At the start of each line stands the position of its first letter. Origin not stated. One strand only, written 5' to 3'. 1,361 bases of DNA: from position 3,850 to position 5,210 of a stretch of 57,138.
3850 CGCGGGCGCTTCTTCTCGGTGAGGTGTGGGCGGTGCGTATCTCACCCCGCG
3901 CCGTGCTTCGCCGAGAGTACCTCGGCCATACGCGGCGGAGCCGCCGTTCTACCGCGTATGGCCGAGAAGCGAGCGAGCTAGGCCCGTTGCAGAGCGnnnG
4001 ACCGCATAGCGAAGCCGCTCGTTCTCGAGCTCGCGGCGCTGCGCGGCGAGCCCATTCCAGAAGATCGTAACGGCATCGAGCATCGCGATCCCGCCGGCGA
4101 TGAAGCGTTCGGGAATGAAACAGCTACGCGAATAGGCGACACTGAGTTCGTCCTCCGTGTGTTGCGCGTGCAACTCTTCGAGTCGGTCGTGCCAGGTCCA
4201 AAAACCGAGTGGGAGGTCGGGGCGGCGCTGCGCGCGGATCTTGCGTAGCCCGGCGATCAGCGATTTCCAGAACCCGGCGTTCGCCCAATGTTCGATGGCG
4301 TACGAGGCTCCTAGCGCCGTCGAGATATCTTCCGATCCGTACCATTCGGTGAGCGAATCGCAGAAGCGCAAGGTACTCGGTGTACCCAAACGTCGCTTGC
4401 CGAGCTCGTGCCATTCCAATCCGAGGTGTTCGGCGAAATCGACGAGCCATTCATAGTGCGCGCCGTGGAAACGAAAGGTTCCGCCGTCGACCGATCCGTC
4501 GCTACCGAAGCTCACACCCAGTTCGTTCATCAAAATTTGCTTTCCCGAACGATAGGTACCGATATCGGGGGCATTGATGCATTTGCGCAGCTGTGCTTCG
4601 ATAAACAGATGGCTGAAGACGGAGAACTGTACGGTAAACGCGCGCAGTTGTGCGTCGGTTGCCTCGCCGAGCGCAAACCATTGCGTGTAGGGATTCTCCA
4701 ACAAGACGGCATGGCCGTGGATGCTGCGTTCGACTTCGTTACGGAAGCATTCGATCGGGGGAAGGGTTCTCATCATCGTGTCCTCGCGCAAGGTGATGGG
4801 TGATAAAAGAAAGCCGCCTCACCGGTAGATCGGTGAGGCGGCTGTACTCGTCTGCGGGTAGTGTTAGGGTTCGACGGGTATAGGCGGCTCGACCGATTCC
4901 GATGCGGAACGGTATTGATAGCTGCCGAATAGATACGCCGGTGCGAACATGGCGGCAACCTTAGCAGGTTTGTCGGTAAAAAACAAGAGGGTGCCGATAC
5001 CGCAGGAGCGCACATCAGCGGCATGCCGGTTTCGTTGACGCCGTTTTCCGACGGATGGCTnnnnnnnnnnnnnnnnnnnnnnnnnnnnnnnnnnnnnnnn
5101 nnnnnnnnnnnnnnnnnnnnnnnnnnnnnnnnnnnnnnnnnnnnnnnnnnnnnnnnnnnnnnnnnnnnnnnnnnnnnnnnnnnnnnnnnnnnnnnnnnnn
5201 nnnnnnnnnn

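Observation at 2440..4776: Heme-oxygenase-like diiron oxidase next to a zinc-ribbon threonine-synthase-like PLP enzyme: candidate orphan amino-acid-tailoring cassette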

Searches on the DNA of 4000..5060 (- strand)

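Call 55: search_rna_families(source=window, start=4740, end=5060, threshold=evalue, max_evalue=10, show_alignments=3)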
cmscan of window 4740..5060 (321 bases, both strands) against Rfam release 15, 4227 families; matches with E-value up to 10: 4.
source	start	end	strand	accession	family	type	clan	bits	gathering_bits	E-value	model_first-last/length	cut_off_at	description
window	4827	4898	+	RF03172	mir-6012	Gene; miRNA;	-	17.4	59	1.3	1-85/85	no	mir-6012 microRNA precursor family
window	4806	4919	-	RF02883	BcKCsr2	Gene; sRNA;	-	17.2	40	0.096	1-129/129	no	Burkholderia sRNA 2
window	4753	4794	-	RF01127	sR42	Gene; snRNA; snoRNA; CD-box;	-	10.9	38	3.1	22-63/63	no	Small nucleolar RNA sR42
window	4745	4781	-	RF01128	sR43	Gene; snRNA; snoRNA; CD-box;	-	9.2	45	6.9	1-56/56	no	Small nucleolar RNA sR42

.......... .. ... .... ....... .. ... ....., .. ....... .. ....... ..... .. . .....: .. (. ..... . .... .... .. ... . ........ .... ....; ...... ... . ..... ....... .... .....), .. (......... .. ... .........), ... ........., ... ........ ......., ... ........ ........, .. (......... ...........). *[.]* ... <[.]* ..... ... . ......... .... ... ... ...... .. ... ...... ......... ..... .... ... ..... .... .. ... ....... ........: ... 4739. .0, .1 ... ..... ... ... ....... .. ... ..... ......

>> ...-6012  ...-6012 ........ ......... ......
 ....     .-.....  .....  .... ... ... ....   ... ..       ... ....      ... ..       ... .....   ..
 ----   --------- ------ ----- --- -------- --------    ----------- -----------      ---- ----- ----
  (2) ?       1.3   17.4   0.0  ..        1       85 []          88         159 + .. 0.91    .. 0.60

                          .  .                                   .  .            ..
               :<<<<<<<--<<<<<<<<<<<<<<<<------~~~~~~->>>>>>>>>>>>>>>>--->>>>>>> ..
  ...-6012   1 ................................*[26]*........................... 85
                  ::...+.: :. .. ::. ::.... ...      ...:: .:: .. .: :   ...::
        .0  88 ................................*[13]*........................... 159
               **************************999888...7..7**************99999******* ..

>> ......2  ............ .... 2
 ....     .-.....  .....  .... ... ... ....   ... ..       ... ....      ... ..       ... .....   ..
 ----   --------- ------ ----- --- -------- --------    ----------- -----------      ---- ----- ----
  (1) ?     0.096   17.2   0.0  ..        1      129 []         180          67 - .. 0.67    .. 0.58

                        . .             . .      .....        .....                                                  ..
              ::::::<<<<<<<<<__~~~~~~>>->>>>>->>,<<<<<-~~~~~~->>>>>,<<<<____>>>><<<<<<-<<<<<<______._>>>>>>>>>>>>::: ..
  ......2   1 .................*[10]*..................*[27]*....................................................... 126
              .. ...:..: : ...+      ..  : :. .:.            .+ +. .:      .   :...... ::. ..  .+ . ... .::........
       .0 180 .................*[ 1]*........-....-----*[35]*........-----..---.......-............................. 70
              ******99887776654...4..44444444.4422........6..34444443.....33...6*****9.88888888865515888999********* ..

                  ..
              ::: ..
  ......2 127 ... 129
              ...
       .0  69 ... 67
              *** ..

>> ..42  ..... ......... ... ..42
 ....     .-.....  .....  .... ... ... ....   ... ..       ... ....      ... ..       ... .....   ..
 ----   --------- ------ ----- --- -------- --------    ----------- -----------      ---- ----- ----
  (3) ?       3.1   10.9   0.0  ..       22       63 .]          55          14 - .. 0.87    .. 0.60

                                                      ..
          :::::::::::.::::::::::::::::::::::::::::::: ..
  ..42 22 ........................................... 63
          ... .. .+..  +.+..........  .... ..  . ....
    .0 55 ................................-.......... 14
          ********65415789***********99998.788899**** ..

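Call 62: search_rna_families(sources=[L055, L070, L066, L019, L080, L041], threshold=evalue, max_evalue=0.1, show_alignments=2)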
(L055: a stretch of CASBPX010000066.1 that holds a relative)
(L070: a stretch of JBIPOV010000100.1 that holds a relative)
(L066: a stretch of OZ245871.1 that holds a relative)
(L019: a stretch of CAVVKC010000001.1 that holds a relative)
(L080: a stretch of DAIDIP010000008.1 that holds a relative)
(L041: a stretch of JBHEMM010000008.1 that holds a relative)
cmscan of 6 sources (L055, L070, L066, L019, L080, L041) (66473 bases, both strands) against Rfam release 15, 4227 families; matches with E-value up to 0.1: 4.
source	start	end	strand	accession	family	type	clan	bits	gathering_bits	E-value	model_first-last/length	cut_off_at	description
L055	115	187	+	RF01998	group-II-D1D4-1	Intron;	CL00102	49.1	35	8.6e-06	1-84/84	no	Group II catalytic intron D1-D4-1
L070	33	105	+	RF00029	Intron_gpII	Intron;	-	42.1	40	7.2e-05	1-77/77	no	Group II catalytic intron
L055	1615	1685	+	RF00029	Intron_gpII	Intron;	-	39.8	40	0.00026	1-77/77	no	Group II catalytic intron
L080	10326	10435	-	RF02746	AsrC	Gene; antisense;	-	23.9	111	0.004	35-142/886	no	antisense RNA of rseC mRNA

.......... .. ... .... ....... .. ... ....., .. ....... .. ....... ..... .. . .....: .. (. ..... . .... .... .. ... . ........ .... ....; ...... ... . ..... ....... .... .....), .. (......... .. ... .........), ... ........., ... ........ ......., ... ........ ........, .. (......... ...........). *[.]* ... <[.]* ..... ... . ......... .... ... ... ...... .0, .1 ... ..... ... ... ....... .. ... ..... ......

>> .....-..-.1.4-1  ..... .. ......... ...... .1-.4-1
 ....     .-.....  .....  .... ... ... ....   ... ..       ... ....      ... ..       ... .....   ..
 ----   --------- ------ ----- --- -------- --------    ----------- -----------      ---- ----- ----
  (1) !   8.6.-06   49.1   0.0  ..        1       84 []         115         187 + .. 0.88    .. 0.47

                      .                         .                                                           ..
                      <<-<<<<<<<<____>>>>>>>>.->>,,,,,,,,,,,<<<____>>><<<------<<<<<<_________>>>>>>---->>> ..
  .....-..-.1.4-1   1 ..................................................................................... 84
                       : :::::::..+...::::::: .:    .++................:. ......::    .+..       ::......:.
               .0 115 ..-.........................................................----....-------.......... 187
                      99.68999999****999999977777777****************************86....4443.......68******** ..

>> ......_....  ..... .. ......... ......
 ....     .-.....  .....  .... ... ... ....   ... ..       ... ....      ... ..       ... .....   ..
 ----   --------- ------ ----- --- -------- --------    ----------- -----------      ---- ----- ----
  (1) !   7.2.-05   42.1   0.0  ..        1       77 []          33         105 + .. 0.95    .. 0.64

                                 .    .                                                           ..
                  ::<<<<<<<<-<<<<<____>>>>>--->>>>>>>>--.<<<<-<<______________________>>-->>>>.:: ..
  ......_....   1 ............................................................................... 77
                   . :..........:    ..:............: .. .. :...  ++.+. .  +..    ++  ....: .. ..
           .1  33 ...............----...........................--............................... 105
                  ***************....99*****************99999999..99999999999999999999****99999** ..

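Call 100: build_rna_model(alignment_id=A5, structure=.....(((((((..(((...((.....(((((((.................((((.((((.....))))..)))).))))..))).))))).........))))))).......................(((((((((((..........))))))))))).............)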
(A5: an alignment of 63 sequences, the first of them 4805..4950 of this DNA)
Model R1 built from alignment A5 (63 sequences, 175 columns); structure: as given.
model positions 134; base pairs 37; branch points 1; effective number of sequences 4.77; information 0.59 bits per position. Calibrated on 0.2 Mb of random sequence (short: E-values are rough).
structure used (alignment columns):
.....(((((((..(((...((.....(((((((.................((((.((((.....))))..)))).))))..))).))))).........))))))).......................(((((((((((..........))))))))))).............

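Call 101: search_with_rna_model(model_id=R1, sources=[window, L001, L002, L003, L004, L005, L006, L008, L010, L011, L012, L013, L014, L015, L016, L017, L018, L019, L020, L021, L022, L025, L026, L027, L028, L029, L030, L031, L032, L033, L034, L035, L036, L037, L038, L039, L040, L041, L042, L043, L044, L045, L046, L047, L048, L049, L050, L051, L052, L053, L054, L056, L057, L058, L059, L060, L061, L062, L063, L064, L065, L067, L071, L072, L073, L074, L075, L076, L077, L078, L079, L080, L092, L093, L095, L097, L099, L100, L101, L102, L106, L107, L109, L110, L111, L112, L114, L115, L118, L119, L122, L123, L124, L125, L127, L129, L130, L131, L132, L134], max_evalue=0.001, make_alignment=true)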
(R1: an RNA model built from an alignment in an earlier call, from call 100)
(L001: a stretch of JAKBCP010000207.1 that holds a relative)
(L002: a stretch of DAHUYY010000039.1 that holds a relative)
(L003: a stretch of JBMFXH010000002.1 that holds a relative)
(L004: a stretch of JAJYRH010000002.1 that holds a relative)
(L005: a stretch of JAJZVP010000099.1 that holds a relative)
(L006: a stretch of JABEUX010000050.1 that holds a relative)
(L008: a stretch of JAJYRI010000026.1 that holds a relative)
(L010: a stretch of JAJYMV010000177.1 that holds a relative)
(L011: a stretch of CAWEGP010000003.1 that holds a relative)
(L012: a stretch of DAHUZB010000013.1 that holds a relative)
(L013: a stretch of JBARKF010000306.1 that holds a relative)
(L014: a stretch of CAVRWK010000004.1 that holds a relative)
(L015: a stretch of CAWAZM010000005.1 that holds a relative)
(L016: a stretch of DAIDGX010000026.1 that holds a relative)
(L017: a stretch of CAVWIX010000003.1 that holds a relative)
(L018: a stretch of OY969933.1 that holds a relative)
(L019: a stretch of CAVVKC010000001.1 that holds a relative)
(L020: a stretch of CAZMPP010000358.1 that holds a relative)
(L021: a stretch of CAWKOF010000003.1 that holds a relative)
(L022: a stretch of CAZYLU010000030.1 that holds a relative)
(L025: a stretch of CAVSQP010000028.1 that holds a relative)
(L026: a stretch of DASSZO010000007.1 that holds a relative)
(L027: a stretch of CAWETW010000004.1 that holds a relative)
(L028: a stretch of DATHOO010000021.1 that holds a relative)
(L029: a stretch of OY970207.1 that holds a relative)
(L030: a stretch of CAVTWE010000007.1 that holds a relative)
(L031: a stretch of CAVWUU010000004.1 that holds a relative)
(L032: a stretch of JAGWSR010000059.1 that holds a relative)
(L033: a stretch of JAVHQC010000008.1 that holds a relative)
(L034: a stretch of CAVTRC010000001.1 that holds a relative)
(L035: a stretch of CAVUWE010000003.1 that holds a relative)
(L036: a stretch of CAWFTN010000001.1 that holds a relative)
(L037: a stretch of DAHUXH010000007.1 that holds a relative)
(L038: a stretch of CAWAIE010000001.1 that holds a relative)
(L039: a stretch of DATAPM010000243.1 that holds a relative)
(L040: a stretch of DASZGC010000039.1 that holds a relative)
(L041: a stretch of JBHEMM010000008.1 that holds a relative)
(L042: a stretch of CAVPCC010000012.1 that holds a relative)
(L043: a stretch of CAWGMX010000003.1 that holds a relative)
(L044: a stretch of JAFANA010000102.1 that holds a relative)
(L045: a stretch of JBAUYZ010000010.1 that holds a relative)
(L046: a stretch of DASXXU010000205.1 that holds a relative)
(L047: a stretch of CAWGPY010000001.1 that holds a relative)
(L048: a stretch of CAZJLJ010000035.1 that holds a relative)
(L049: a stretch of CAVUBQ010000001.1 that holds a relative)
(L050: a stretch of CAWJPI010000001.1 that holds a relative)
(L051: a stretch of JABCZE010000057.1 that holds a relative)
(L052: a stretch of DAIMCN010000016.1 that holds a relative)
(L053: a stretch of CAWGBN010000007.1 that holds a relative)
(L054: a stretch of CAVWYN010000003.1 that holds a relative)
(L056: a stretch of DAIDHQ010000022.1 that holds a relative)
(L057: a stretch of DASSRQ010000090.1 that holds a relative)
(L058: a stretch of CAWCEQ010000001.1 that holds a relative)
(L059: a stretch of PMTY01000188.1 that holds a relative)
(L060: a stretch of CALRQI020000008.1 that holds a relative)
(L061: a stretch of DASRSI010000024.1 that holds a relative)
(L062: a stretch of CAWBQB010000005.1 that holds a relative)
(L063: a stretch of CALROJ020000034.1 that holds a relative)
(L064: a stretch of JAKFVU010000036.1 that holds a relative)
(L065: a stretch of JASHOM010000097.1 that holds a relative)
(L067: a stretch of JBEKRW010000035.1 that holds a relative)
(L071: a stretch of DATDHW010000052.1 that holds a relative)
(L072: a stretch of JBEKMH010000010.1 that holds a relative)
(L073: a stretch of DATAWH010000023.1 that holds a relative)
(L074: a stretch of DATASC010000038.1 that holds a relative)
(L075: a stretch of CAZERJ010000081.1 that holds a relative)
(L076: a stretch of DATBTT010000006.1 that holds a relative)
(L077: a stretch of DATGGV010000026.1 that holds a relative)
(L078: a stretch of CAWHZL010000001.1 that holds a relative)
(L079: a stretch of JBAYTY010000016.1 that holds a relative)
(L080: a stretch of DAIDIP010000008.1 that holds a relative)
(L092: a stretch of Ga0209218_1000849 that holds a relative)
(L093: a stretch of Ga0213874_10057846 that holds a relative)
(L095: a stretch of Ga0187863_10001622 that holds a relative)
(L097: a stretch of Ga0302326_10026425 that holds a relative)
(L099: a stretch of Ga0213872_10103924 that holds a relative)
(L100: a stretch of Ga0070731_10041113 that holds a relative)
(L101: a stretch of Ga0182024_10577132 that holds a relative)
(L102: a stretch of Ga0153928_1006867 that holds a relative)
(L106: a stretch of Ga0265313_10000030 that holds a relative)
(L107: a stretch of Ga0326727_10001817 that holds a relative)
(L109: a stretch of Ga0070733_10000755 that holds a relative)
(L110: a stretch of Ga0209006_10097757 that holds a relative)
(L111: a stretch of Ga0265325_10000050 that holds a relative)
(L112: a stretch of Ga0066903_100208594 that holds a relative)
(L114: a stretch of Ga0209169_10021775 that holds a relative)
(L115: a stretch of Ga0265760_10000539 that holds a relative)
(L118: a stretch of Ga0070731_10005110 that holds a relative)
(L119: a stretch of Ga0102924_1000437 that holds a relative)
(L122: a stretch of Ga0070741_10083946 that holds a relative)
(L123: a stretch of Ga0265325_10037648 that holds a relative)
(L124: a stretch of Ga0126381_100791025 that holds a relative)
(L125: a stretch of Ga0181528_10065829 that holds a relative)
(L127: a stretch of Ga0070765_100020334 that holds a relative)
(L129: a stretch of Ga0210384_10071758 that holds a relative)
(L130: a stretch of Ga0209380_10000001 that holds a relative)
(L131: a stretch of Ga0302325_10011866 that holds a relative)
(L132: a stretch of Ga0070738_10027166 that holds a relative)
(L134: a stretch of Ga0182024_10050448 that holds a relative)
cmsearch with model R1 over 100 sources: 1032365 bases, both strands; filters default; matches with E-value up to 0.001: 138.
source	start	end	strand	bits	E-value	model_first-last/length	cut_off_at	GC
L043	5842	5979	+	137.4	4.8e-31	1-134/134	no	0.49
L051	2246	2383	+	136.4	8.5e-31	1-134/134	no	0.49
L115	2114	2251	+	136.4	8.6e-31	1-134/134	no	0.49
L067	5842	5979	+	135.9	1.1e-30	1-134/134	no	0.48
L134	2896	3033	-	134.9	2e-30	1-134/134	no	0.47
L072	5842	5979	+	133.4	4.8e-30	1-134/134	no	0.46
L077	5810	5950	+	132.8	6.8e-30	1-134/134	no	0.48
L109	969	1109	+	132.8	6.8e-30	1-134/134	no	0.48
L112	919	1053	+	129.8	3.9e-29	1-134/134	no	0.5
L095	2809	2946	+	129.6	4.4e-29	1-134/134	no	0.48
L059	5811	5951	+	128.8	6.8e-29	1-134/134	no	0.48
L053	5811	5946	+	127.2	1.8e-28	1-134/134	no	0.5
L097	8727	8862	-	126.8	2.2e-28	1-134/134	no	0.5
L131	3344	3479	-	126.8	2.2e-28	1-134/134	no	0.5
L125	1097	1232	+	126.7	2.3e-28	1-134/134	no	0.51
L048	5798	5932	+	125.3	5.3e-28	1-134/134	no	0.57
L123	336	470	-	125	6.2e-28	1-134/134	no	0.55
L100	2546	2681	-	124.9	6.7e-28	1-134/134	no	0.5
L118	606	740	+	124.9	6.8e-28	1-134/134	no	0.5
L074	5809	5944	+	124.1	1.1e-27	1-134/134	no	0.49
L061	5810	5945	+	122.9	2.1e-27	1-134/134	no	0.54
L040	5812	5949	+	122.9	2.2e-27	1-134/134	no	0.49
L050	5813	5950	+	122.9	2.2e-27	1-134/134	no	0.49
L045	5813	5948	+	122.5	2.7e-27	1-134/134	no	0.51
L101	1062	1197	+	121.5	4.7e-27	1-134/134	no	0.51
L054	5841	5975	+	121.4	5.3e-27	1-134/134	no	0.53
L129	1598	1732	-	121.4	5.3e-27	1-134/134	no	0.53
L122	1039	1176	+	120.9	6.8e-27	1-134/134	no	0.49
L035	5810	5944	+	120.7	7.7e-27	1-134/134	no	0.49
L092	1842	1976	-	120.7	7.7e-27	1-134/134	no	0.49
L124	1075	1210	+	120.4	9.2e-27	1-134/134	no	0.51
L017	5831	5966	+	119.8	1.3e-26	1-134/134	no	0.51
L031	5800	5935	+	118.9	2.2e-26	1-134/134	no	0.58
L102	3067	3204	+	118.8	2.3e-26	1-134/134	no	0.54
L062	5822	5954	+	118.6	2.7e-26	1-134/134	no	0.53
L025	5830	5966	+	116.9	7e-26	1-134/134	no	0.5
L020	1199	1334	+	116.7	7.8e-26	1-134/134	no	0.5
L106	474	609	-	116.7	7.8e-26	1-134/134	no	0.5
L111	12355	12490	-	116.7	7.8e-26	1-134/134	no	0.5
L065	5815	5951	+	116.4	9.4e-26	1-134/134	no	0.55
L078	5801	5941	+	116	1.2e-25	1-134/134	no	0.53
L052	5813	5947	+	115.9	1.2e-25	1-134/134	no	0.53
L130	2925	3059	+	115.9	1.2e-25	1-134/134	no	0.53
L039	5830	5965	+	115.8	1.3e-25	1-134/134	no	0.49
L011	5827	5960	+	114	3.7e-25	1-134/134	no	0.54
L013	921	1056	+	113.4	5.4e-25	1-134/134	no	0.51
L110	1323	1464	-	113.3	5.8e-25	1-134/134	no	0.51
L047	5811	5944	+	113.2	6.1e-25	1-134/134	no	0.55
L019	5826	5954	+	112.8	7.8e-25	1-134/134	no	0.5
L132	3698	3835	-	112.6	8.4e-25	1-134/134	no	0.54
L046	1141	1278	+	111.4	1.7e-24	1-134/134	no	0.51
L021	5824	5952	+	111.1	2.1e-24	1-134/134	no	0.51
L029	5811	5945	+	110.2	3.5e-24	1-134/134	no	0.54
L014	5818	5952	+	108.5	9.1e-24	1-134/134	no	0.52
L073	5840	5981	+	108.2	1.1e-23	1-134/134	no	0.54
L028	5819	5953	+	108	1.2e-23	1-134/134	no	0.5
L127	113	247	+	108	1.2e-23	1-134/134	no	0.5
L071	5839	5980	+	107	2.2e-23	1-134/134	no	0.54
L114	2335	2472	-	105.6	5.2e-23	1-134/134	no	0.51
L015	5817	5952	+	105.1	6.6e-23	1-134/134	no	0.54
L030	5850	5987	+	103.7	1.5e-22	1-134/134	no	0.54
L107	2548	2681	+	97.4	6e-21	1-134/134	no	0.57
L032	5804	5945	+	96.6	9.5e-21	1-134/134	no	0.61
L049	5823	5953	+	96.5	1e-20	1-134/134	no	0.55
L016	5805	5947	+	95.1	2.2e-20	1-134/134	no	0.59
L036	5806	5942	+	93.3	6.6e-20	1-134/134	no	0.55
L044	5807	5943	+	93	7.6e-20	1-134/134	no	0.55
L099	142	278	+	92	1.4e-19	1-134/134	no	0.55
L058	5852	5988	+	89.1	7.6e-19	1-134/134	no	0.53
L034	5810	5945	+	88.1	1.3e-18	1-134/134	no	0.55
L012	5813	5951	+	87.6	1.7e-18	1-134/134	no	0.61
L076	372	501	+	87.3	2.1e-18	1-134/134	no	0.52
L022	5807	5944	+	86.7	3e-18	1-134/134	no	0.54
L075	5838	5969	+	85.8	5.1e-18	1-134/134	no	0.54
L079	5674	5804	+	85.5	6.1e-18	1-134/134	no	0.45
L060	5673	5803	+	84.7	9.8e-18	1-134/134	no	0.46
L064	5667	5797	+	84.5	1.1e-17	1-134/134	no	0.44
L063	5676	5806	+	81.7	5.6e-17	1-134/134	no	0.45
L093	842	977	-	81.6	5.7e-17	1-134/134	no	0.54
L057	839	976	+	80.6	1.1e-16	1-134/134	no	0.55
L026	3535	3673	+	79.3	2.2e-16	1-134/134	no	0.58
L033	5814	5943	+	78.5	3.5e-16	1-134/134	no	0.45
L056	5820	5959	+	77.7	5.6e-16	1-134/134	no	0.56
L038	5832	5963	+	76.9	8.7e-16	1-134/134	no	0.52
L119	3256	3387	-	75.3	2.2e-15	1-134/134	no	0.57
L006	5826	5971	+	75.1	2.5e-15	1-134/134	no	0.57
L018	5833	5964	+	73.8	5.3e-15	1-134/134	no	0.52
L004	5826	5972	+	73.2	7.8e-15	1-134/134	no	0.55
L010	5826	5972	+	72.9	8.9e-15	1-134/134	no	0.57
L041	5844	5985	+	72.3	1.3e-14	1-134/134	no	0.55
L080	5852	5982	+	72.2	1.4e-14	1-134/134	no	0.37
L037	5802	5944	+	71.3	2.3e-14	1-134/134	no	0.52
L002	5826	5972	+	71.2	2.5e-14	1-134/134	no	0.55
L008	5826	5972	+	71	2.7e-14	1-134/134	no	0.56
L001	1977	2122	+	70.1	4.5e-14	1-134/134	no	0.55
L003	5826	5972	+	70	4.9e-14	1-134/134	no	0.56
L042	5834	5971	+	69.9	5.2e-14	1-134/134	no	0.57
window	4804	4950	-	69.1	8.3e-14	1-134/134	no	0.56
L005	1227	1373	+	66.6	3.5e-13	1-134/134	no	0.58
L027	5840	5972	+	66.6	3.5e-13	1-134/134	no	0.52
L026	3630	3757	-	36.9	1.1e-05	1-134/134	no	0.58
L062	5913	6023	-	36.5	1.4e-05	1-134/134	no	0.55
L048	5891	5970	-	35.5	2.5e-05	1-134/134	no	0.47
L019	5913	6045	-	34.9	3.5e-05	1-134/134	no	0.54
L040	5908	5986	-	33.5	8.1e-05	1-134/134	no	0.53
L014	5911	6035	-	32.9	0.00012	1-134/134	no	0.59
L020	1292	1364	-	32.6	0.00014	1-134/134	no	0.53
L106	444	516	+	32.6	0.00014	1-134/134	no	0.53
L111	12325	12397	+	32.6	0.00014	1-134/134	no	0.53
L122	1135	1217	-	32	0.0002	1-134/134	no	0.55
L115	2210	2325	-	31.7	0.00023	1-134/134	no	0.57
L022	5902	5975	-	31.7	0.00023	1-134/134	no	0.57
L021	5911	5972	-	31.6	0.00025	1-134/134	no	0.56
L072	5938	6053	-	31.4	0.00027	1-134/134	no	0.55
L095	2905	3020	-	31.4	0.00027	1-134/134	no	0.55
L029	5904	5963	-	31.2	0.00031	1-134/134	no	0.58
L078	5900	5998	-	31.1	0.00033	1-134/134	no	0.54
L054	5934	6017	-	30.9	0.00037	1-134/134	no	0.52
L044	5901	5995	-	30.7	0.00042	1-134/134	no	0.57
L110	1268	1364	+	30.4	0.00049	1-134/134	no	0.56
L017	5924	5996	-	30.4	0.0005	1-134/134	no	0.55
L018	5923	6062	-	30.3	0.00051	1-134/134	no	0.56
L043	5938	6010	-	30.1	0.0006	1-134/134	no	0.52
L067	5938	6010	-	30.1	0.0006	1-134/134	no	0.52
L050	5909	5986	-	30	0.00061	1-134/134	no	0.54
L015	5916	5986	-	29.8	0.00069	1-134/134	no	0.55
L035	5903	6026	-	29.8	0.0007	1-134/134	no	0.58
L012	5910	5995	-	29.7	0.00073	1-134/134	no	0.58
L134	2863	2937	+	29.6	0.00079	1-134/134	no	0.56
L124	1169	1302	-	29.5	0.00083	1-134/134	no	0.61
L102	3163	3231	-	29.5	0.00084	1-134/134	no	0.51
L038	5922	5990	-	29.4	0.00089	1-134/134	no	0.54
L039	5923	5996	-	29.4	0.00089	1-134/134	no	0.51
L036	5900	5975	-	29.3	0.00091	1-134/134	no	0.61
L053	5905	6026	-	29.3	0.00091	1-134/134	no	0.58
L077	5909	5966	-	29.3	0.00092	1-134/134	no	0.5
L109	1068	1125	-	29.3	0.00092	1-134/134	no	0.5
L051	2342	2414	-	29.2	0.00096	1-134/134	no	0.53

Alignment A7: 138 matches aligned to the model, 234 columns, each read 5' to 3' on its own strand. Consensus structure (alignment columns), stored with it:
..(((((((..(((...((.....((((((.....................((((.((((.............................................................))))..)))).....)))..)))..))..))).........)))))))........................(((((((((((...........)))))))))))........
